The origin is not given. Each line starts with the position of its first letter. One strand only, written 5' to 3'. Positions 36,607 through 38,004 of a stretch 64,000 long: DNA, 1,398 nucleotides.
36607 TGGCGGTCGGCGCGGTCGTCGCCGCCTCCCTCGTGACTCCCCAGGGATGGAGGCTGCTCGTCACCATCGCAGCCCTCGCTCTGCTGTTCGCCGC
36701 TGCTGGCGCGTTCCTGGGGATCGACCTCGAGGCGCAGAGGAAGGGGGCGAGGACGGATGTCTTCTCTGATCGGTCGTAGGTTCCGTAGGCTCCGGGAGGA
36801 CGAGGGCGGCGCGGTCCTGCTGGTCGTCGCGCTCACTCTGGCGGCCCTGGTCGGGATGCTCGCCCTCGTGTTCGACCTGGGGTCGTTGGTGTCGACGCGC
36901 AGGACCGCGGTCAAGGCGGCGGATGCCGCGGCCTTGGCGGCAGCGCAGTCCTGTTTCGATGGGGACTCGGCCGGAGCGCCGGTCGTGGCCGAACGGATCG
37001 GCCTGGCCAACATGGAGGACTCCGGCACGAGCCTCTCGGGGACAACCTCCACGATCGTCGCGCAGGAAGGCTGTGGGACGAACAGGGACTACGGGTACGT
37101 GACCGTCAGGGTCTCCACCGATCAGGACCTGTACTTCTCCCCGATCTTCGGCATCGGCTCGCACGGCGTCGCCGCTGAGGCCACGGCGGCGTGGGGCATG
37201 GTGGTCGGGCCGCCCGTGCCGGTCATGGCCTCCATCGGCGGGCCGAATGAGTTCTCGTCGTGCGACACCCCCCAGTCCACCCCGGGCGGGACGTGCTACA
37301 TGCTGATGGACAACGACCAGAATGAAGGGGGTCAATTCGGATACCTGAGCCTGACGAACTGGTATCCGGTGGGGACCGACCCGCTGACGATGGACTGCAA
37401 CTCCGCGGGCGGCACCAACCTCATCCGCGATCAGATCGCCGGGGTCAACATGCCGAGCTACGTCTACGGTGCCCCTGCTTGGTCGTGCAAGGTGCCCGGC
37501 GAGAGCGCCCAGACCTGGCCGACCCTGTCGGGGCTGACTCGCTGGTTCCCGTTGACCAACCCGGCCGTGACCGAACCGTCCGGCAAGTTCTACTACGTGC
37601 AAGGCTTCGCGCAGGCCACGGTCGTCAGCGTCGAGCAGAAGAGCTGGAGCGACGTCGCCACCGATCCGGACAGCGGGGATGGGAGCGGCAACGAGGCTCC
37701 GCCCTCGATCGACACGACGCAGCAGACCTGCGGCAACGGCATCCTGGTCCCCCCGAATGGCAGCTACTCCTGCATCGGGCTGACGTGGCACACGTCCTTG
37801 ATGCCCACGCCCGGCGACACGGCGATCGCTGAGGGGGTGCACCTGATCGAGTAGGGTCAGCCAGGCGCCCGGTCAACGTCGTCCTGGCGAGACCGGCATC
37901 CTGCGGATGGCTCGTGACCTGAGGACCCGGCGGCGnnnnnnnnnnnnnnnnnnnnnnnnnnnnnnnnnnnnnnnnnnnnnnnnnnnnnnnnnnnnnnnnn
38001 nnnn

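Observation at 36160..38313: Lower-GC three-gene module: small 2-TM protein, TadE/G-like Cys-rich secreted protein, small charged cytoplasmic protein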

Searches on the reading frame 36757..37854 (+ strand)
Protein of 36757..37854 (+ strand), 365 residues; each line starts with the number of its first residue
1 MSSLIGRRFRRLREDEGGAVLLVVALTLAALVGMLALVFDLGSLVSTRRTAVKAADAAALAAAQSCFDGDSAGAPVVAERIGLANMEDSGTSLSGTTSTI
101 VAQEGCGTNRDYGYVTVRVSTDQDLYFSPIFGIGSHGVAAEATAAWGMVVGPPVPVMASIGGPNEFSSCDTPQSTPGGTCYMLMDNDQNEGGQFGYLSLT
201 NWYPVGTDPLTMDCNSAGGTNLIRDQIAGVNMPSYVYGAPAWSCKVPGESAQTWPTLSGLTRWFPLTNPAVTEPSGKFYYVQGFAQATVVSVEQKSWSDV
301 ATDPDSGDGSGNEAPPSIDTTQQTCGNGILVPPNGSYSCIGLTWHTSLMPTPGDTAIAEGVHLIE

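Call 3: search_protein_families(library=pfam, proteins=[window:36757-37854:+], max_evalue=1)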
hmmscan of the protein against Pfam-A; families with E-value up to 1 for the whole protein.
window:36757-37854:+ (365 aa): 3 families
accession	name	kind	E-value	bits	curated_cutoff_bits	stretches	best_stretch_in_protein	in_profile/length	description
PF13400.11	Tad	-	3.1e-07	31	22.3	1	18-64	1-46/47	Putative Flp pilus-assembly TadE/G-like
PF09977.15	Tad_C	-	0.00012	23.5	22.1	1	52-144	14-93/93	Putative Tad-like Flp pilus-assembly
PF07811.17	TadE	-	0.31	11.6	22.9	1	25-59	8-42/43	TadE-like protein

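Call 4: search_protein_families(library=ncbifam, proteins=[window:36757-37854:+], max_evalue=1)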
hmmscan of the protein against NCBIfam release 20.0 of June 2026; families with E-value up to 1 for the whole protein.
window:36757-37854:+ (365 aa): 1 family
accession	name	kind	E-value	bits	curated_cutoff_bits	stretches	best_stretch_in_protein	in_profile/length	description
TIGR03816.1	tadE_like_DECH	hypoth_equivalog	1.1e-06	28.8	50.95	1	15-82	1-66/109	Rv3654c family TadE-like protein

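Call 8: find_homologous_proteins(query=window:36757-37851:+)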
Query window:36757-37851:+ (365 aa): 63 proteins with E <= 0.001 among 8000 candidates.
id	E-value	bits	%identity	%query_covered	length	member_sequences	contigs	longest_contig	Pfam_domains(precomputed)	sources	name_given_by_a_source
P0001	7.1e-244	826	100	100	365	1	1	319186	PF13400.12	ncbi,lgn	-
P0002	1.2e-209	714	86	100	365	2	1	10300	PF13400.12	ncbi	ncbi:MAG TPA: pilus assembly protein TadG-related protein [Actinomycetota bacterium]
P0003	9.0e-206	701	83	100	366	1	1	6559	PF09977.15,PF13400.12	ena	-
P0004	2.5e-205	700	83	100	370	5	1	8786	PF13400.12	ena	-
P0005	6.3e-205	698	81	100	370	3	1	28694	PF09977.15,PF13400.12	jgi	jgi:Flp pilus assembly protein TadG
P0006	4.6e-204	696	81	100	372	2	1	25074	PF09977.15,PF13400.12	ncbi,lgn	ncbi:MAG TPA: pilus assembly protein TadG-related protein [Actinomycetota bacterium]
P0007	2.3e-203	693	82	100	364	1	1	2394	PF09977.15,PF13400.12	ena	-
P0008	4.5e-203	692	82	97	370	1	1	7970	PF09977.15,PF13400.12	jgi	-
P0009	2.4e-201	687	81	100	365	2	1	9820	PF13400.12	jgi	jgi:Flp pilus assembly protein TadG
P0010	3.9e-201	686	81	100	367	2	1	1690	PF09977.15,PF13400.12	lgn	-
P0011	6.7e-201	685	81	100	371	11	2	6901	PF09977.15,PF13400.12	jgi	jgi:Flp pilus assembly protein TadG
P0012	4.1e-199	679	80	100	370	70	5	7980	PF09977.15,PF13400.12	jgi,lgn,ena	jgi:Flp pilus assembly protein TadG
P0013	1.8e-198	677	79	100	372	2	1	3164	PF09977.15,PF13400.12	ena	-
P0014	4.6e-198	676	80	97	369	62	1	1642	PF13400.12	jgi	jgi:Flp pilus assembly protein TadG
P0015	6.9e-198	675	80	100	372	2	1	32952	PF09977.15,PF13400.12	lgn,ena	-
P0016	7.8e-198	675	81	98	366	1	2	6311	PF13400.12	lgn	-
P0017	3.2e-196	670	79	100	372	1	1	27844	PF13400.12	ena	-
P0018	4.9e-196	669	78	100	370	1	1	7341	PF09977.15,PF13400.12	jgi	jgi:Flp pilus assembly protein TadG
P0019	1.8e-195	667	79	100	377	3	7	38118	PF09977.15,PF13400.12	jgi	jgi:Flp pilus assembly protein TadG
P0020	5.5e-191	652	77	100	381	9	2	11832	PF09977.15,PF13400.12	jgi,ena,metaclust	metaclust:\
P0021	4.2e-166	571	73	100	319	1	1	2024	PF13400.12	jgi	jgi:hypothetical protein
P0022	2.7e-31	127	35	68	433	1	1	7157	PF13400.12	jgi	jgi:putative Flp pilus-assembly TadE/G-like protein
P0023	3.9e-29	120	39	68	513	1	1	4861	PF13400.12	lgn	-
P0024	4.0e-29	120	37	67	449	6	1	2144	PF13400.12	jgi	jgi:Putative Flp pilus-assembly TadE/G-like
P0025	2.1e-28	118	74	20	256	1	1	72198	-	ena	-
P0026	2.8e-27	114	32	73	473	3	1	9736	PF13400.12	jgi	jgi:Flp pilus assembly protein TadG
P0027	1.1e-25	109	34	68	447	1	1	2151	PF13400.12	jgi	jgi:hypothetical protein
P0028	1.5e-25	108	34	71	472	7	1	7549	PF13400.12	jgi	jgi:Flp pilus assembly protein TadG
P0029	2.2e-25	108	35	65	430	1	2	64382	PF13400.12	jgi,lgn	jgi:hypothetical protein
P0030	1.6e-24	105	36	68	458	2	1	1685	PF13400.12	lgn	-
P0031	1.8e-24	105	33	76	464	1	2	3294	PF13400.12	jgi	-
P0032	1.9e-24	105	39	53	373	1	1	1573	PF13400.12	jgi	jgi:hypothetical protein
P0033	4.7e-24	103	34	69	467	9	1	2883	PF13400.12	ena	-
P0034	6.3e-24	103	35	69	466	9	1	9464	PF13400.12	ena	-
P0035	2.5e-23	101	39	49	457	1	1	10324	PF13400.12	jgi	jgi:Flp pilus assembly protein TadG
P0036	7.1e-23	99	35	69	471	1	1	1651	PF13400.12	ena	-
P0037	9.3e-23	99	39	52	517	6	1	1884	PF13400.12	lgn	-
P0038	1.0e-22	99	35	68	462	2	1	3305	PF13400.12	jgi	jgi:hypothetical protein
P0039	1.4e-22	98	40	49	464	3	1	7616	PF13400.12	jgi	-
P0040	2.9e-22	97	29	81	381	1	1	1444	PF13400.12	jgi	jgi:hypothetical protein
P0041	8.1e-22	96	34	73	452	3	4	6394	PF13400.12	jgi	jgi:hypothetical protein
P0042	9.3e-22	96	31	76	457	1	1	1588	PF13400.12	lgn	-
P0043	1.2e-21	95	34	67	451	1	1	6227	PF13400.12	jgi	jgi:putative Flp pilus-assembly TadE/G-like protein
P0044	1.7e-21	95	36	54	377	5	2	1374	PF13400.12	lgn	-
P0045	6.2e-21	93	35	53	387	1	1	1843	PF09977.15,PF13400.12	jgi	jgi:hypothetical protein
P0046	1.1e-20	92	33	52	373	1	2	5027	PF09977.15,PF13400.12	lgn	-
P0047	1.5e-19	88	37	53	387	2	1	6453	PF13400.12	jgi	jgi:Flp pilus assembly protein TadG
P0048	1.5e-19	88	34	68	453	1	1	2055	PF13400.12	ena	-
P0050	2.2e-19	88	54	25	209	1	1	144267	-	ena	-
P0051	3.4e-19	87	35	55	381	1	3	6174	PF13400.12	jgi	jgi:Flp pilus assembly protein TadG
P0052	5.8e-19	86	34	68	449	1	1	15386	PF13400.12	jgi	jgi:hypothetical protein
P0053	3.2e-18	84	36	54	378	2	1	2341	PF13400.12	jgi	jgi:Flp pilus assembly protein TadG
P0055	1.7e-17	82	32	77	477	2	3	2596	PF13400.12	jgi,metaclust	metaclust:\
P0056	9.6e-11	59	35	54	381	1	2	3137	PF13400.12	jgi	jgi:Flp pilus assembly protein TadG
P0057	5.6e-9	54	29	67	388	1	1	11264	PF13400.12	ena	-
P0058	4.4e-5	41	32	38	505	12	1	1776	PF13400.12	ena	-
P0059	8.2e-5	40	37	38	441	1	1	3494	PF13400.12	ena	-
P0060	1.1e-4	39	47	16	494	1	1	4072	PF13400.12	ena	-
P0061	3.0e-4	38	29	43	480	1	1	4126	PF09977.15,PF13400.12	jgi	jgi:Flp pilus assembly protein TadG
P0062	3.0e-4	38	31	49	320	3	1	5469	PF13400.12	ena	-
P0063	9.7e-4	36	26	37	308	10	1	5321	PF13400.12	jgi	-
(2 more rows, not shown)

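Call 9: find_encoding_contigs(protein=window:36757-37851:+, flank=10000)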
Protein window:36757-37851:+ (365 aa): 1 contig read that carries it; 1 place shown.
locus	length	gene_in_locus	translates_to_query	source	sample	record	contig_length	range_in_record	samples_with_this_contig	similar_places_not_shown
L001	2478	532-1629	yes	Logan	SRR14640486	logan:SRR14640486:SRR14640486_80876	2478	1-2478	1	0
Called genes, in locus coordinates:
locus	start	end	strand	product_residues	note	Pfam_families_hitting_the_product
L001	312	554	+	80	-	-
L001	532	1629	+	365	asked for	PF13400:Tad (weak)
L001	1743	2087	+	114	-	-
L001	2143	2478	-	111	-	?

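Call 10: find_encoding_contigs(protein=P0019, flank=10000, max_places=2)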
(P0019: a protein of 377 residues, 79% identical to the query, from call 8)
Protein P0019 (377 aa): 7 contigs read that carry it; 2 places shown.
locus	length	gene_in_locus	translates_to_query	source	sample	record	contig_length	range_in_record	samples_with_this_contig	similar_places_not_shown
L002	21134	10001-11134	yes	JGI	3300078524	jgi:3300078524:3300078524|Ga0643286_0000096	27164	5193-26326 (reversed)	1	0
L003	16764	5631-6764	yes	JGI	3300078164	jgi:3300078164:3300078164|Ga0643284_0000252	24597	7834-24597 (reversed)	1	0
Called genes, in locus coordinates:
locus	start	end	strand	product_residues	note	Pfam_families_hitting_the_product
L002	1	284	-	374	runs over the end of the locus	?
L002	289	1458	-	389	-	PF22484:DUF6986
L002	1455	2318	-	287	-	PF01014:Uricase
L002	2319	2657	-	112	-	PF00576:Transthyretin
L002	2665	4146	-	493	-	PF03561:Allantoicase, PF09349:OHCU_decarbox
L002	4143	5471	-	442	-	PF01979:Amidohydro_1, PF12890:DHOase, PF07969:Amidohydro_3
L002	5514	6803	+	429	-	PF01979:Amidohydro_1, PF07969:Amidohydro_3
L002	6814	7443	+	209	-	-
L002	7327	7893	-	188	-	PF19545:DUF6069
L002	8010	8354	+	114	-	PF04237:YjbR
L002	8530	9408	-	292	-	PF01047:MarR, PF12802:MarR_2, PF00583:Acetyltransf_1, PF13673:Acetyltransf_10, PF13508:Acetyltransf_7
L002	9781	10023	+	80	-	-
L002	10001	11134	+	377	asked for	PF13400:Tad, PF09977:Tad_C (weak)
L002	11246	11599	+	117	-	-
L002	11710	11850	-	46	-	-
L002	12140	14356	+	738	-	PF00989:PAS, PF08448:PAS_4, PF13426:PAS_9, PF08447:PAS_3, PF08447:PAS_3, PF00989:PAS, PF08447:PAS_3, PF08448:PAS_4, +4 more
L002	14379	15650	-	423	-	PF02403:Seryl_tRNA_N, PF00587:tRNA-synt_2b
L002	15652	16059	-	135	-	PF04519:Bactofilin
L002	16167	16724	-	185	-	PF14584:DUF4446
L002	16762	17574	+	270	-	PF01969:Ni_insertion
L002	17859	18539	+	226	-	PF12401:FhaA_N, PF16697:Yop-YscD_cpl, PF00498:FHA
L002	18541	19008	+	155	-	PF16697:Yop-YscD_cpl, PF00498:FHA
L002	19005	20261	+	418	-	PF00481:PP2C, PF13672:PP2C_2, PF07228:SpoIIE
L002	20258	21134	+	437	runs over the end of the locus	PF01098:FTSW_RODA_SPOVE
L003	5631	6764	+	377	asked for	PF13400:Tad, PF09977:Tad_C (weak)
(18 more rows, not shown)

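Call 11: find_encoding_contigs(protein=P0015, flank=10000, max_places=2)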
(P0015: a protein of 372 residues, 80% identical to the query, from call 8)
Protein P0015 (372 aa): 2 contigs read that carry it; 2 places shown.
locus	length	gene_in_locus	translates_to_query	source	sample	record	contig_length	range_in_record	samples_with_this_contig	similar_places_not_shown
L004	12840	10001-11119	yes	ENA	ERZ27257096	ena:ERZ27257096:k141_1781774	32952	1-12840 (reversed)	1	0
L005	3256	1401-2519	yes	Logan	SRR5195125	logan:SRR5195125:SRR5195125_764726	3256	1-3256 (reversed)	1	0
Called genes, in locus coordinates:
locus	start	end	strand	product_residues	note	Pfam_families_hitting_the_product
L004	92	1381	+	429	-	PF01979:Amidohydro_1, PF07969:Amidohydro_3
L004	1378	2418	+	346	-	PF02653:BPD_transp_2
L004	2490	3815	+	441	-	PF13407:Peripla_BP_4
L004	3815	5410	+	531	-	PF00005:ABC_tran, PF13304:AAA_21 (faint), PF00005:ABC_tran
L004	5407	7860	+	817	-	PF02653:BPD_transp_2, PF01979:Amidohydro_1, PF07969:Amidohydro_3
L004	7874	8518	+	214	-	PF12844:HTH_19, PF13560:HTH_31, PF01381:HTH_3, PF13412:HTH_24 (faint), PF13413:HTH_25 (weak), PF07883:Cupin_2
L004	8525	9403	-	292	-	PF01047:MarR, PF12802:MarR_2, PF00583:Acetyltransf_1, PF13673:Acetyltransf_10, PF13508:Acetyltransf_7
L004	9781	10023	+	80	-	-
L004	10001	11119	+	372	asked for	PF13400:Tad, PF09977:Tad_C (weak)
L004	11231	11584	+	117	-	-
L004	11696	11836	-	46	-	-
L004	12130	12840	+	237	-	?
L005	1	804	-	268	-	?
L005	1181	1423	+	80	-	-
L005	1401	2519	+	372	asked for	PF13400:Tad, PF09977:Tad_C (weak)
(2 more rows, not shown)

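Call 12: find_encoding_contigs(protein=P0029, flank=10000, max_places=2)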
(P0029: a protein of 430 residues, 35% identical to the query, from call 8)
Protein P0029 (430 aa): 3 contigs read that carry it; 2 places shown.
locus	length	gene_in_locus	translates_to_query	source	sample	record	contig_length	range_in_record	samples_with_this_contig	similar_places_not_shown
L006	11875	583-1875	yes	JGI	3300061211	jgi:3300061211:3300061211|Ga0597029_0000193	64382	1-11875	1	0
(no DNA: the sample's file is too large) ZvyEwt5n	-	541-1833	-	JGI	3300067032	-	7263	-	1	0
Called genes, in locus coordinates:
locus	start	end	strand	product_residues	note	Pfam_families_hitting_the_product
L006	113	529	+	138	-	PF07811:TadE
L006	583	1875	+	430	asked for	PF13400:Tad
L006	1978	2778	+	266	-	PF16976:RcpC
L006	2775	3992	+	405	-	PF01656:CbiA, PF10609:ParA (weak)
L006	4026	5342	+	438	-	PF00437:T2SSE, PF27713:UCP018868 (faint)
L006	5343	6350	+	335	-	PF00482:T2SSF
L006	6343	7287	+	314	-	PF00482:T2SSF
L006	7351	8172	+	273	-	PF00800:PDT, PF01842:ACT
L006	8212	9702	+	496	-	PF13570:Beta-prop_ACSF4, PF13360:PQQ_2 (weak)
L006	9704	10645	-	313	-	PF01694:Rhomboid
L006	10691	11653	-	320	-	-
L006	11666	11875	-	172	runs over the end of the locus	PF02870:Methyltransf_1N, PF01035:DNA_binding_1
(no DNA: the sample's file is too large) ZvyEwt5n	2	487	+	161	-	?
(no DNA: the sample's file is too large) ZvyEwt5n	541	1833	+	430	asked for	PF13400:Tad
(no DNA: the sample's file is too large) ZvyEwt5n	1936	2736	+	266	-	PF16976:RcpC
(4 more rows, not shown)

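Call 20: find_related_loci(query=window:36757-37851:+, collection=genome_contigs, flank=10000)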
Query window:36757-37851:+ (365 aa) in genome_contigs; peptide patterns used: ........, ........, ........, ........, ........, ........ (x = any residue, [..] = any of these).
79 stretches matched a pattern; 9 encode a relative of the query (tblastn E <= 1e-3); 8 distinct loci.
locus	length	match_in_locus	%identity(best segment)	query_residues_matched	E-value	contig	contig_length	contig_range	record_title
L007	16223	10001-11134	82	1-365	0e+0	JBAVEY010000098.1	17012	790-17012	MAG: Actinomycetota bacterium isolate MFD04307_ilm_asm_bin8 k127_211580, whole genome shotgun sequence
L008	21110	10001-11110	78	1-365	0e+0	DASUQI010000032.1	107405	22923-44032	MAG TPA_asm: Actinomycetota bacterium isolate SMAG_U1677 k141_1772120, whole genome shotgun sequence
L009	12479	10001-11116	81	1-365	0e+0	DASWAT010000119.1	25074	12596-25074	MAG TPA_asm: Actinomycetota bacterium isolate SMAG_U2663 k141_299954, whole genome shotgun sequence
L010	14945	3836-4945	78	1-365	0e+0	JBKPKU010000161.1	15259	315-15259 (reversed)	MAG: Actinomycetota bacterium isolate GS_HAYS_MAG_00110 GS_HAYS_000001464323, whole genome shotgun sequence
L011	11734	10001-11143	77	1-365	0e+0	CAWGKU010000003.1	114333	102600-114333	MAG: uncultured Actinomycetes bacterium isolate MFD02159.bin.1.20 genome assembly, contig: contig_34472, whole genome sh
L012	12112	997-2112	80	1-365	0e+0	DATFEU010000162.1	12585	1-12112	MAG TPA_asm: Actinomycetota bacterium isolate SMAG_U8616 k141_78529, whole genome shotgun sequence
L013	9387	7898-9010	80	1-365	0e+0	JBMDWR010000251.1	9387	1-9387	MAG: Actinomycetota bacterium isolate ContSoil0_1 ContSoil0_contig251, whole genome shotgun sequence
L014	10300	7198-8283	86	4-365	0e+0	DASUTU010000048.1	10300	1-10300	MAG TPA_asm: Actinomycetota bacterium isolate SMAG_U1771 k141_1314312, whole genome shotgun sequence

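Call 33: search_protein_families(library=phrogs, proteins=[window:36757-37851:+], max_evalue=0.1)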
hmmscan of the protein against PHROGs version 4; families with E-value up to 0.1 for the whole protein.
window:36757-37851:+ (365 aa): 0 families

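Call 34: search_protein_families(library=padloc, proteins=[window:36757-37851:+], max_evalue=0.1)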
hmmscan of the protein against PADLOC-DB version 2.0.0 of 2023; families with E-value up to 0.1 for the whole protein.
window:36757-37851:+ (365 aa): 0 families

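Call 38: predict_structure(alignment_id=A3)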
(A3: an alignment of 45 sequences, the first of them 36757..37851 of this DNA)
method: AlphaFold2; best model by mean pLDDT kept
length: 365 residues; sequences in the alignment: 45
mean_pLDDT: 71.0   pTM: 0.58
mean pLDDT of the five models: 71.0, 69.6, 69.5, 69.5, 67.4
residues with pLDDT >= 90: 39; 70-90: 186; 50-70: 87; < 50: 53
segments of 3 or more residues with pLDDT < 50: 1-14, 162-165, 189-191, 299-320, 351-357
pLDDT, mean of each block of 10 residues (from residue 1): 44 57 83 82 85 92 88 92 82 84 83 87 82 82 80 72 51 56 62 68 72 64 72 69 72 71 77 76 80 63 39 41 63 67 70 46 78
secondary structure, 60 per line:
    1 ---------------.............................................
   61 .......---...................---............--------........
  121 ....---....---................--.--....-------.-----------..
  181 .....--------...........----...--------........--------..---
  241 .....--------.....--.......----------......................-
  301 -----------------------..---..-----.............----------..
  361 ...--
elements in order: H16-67 H71-89 E93-104 E113-124 H128-131 E135-150 E156-159 E179-185 E194-204 H220-227 E241-245 H254-257 E261-267 E278-296 E336-348 E359-363

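Call 41: fold_search(model_id=the predicted structure, library=pdb)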
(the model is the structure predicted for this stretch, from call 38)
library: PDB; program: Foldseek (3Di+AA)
matches with E <= 10: 392; with E <= 0.001: 0
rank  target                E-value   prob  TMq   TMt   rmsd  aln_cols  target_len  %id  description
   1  3hx8_B                1.8e-02  0.87  0.14  0.33   8.7       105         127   10  Crystal structure of putative ketosteroid isomerase (NP_103587.1) from Mesorhizobium loti at 1.45 A resolution (released 2009-07-07)
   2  3sq6_A                1.4e-01  0.02  0.08  0.13  21.1       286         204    9  Crystal Structures of the Ligand Binding Domain of a Pentameric Alpha7 Nicotinic Receptor Chimera with its Agonist Epi (released 2011-09-28)
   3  5ouh_A                1.7e-01  0.01  0.06  0.09  21.9       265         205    8  Humanized alpha-AChBP (acetylcholine binding protein) in complex with lobeline. (released 2017-11-29)
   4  3sq6_C                2.6e-01  0.02  0.08  0.13  21.2       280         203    8  Crystal Structures of the Ligand Binding Domain of a Pentameric Alpha7 Nicotinic Receptor Chimera with its Agonist Epi (released 2011-09-28)
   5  5wd6_B                4.4e-01  0.28  0.15  0.25   6.0        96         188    9  bovine salivary protein form 30b (released 2018-07-11)
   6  4mq6_B                4.9e-01  0.25  0.13  0.16   7.1       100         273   17  Pantothenate synthase in complex with 2-(5-methoxy-2-(tosylcarbamoyl)-1H-indol-1-yl)acetic acid (released 2014-08-27)
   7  2bj0_A                4.9e-01  0.02  0.09  0.15  22.6       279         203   10  Crystal Structure of AChBP from Bulinus truncatus revals the conserved structural scaffold and sites of variation in n (released 2005-05-24)
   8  4mue_B                5.2e-01  0.23  0.13  0.16   7.2       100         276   17  Crystal strcture of pantothenate synthetase in complex with 2-(5-methoxy-2-(4-(trifluoromethyl)phenylsulfonylcarbamoyl (released 2014-08-27)
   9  3iod_A                5.5e-01  0.16  0.13  0.16   7.1        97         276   16  Crystal Structure of Mycobacterium Tuberculosis Pantothenate Synthetase at 1.75 Ang resolution in complex with 5'-deox (released 2009-12-01)
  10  3sq6_E                5.9e-01  0.01  0.08  0.13  22.0       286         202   10  Crystal Structures of the Ligand Binding Domain of a Pentameric Alpha7 Nicotinic Receptor Chimera with its Agonist Epi (released 2011-09-28)
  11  8f6y_E                5.9e-01  0.01  0.08  0.07  21.2       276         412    8  Cryo-EM structure of Torpedo nicotinic acetylcholine receptor in complex with etomidate, desensitized-like state (released 2023-06-07)
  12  4efk_B                6.2e-01  0.21  0.13  0.16   7.1       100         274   17  Pantothenate synthetase in complex with N,N-DIMETHYLTHIOPHENE-3-SULFONAMIDE (released 2013-03-13)
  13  2a86_B                6.2e-01  0.21  0.13  0.16   7.1       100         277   17  Crystal structure of A Pantothenate synthetase complexed with AMP and beta-alanine (released 2006-02-21)
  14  3cov_B                6.2e-01  0.21  0.12  0.15   7.2        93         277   16  Crystal Structure of Mycobacterium Tuberculosis Pantothenate Synthetase at 1.5 Ang resolution- apo form (released 2008-10-07)
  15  6o1t_A                6.2e-01  0.12  0.14  0.23  10.6       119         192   10  BOVINE SALIVARY PROTEIN FORM 30B WITH OLEIC ACID (released 2019-03-13)
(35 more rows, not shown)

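Call 46: find_encoding_contigs(protein=P0025, flank=10000, max_places=1)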
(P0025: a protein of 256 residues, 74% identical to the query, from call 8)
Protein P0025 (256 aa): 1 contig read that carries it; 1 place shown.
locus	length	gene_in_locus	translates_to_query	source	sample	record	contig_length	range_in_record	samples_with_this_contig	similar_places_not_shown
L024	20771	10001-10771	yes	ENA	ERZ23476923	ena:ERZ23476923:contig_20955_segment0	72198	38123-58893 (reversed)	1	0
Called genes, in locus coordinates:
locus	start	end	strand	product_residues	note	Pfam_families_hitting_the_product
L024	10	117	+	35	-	-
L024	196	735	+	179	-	PF03631:Virul_fac_BrkB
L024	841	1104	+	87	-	PF03631:Virul_fac_BrkB (weak)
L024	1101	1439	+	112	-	-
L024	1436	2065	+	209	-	PF13091:PLDc_2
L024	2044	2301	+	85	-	PF13091:PLDc_2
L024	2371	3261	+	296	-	PF00491:Arginase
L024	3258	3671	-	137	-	-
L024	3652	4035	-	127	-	-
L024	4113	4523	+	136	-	PF12681:Glyoxalase_2 (weak), PF00903:Glyoxalase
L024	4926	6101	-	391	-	PF06441:EHN, PF00561:Abhydrolase_1 (weak), PF12697:Abhydrolase_6 (weak)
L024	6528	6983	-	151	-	-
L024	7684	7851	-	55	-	-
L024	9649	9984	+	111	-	-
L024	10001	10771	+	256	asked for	-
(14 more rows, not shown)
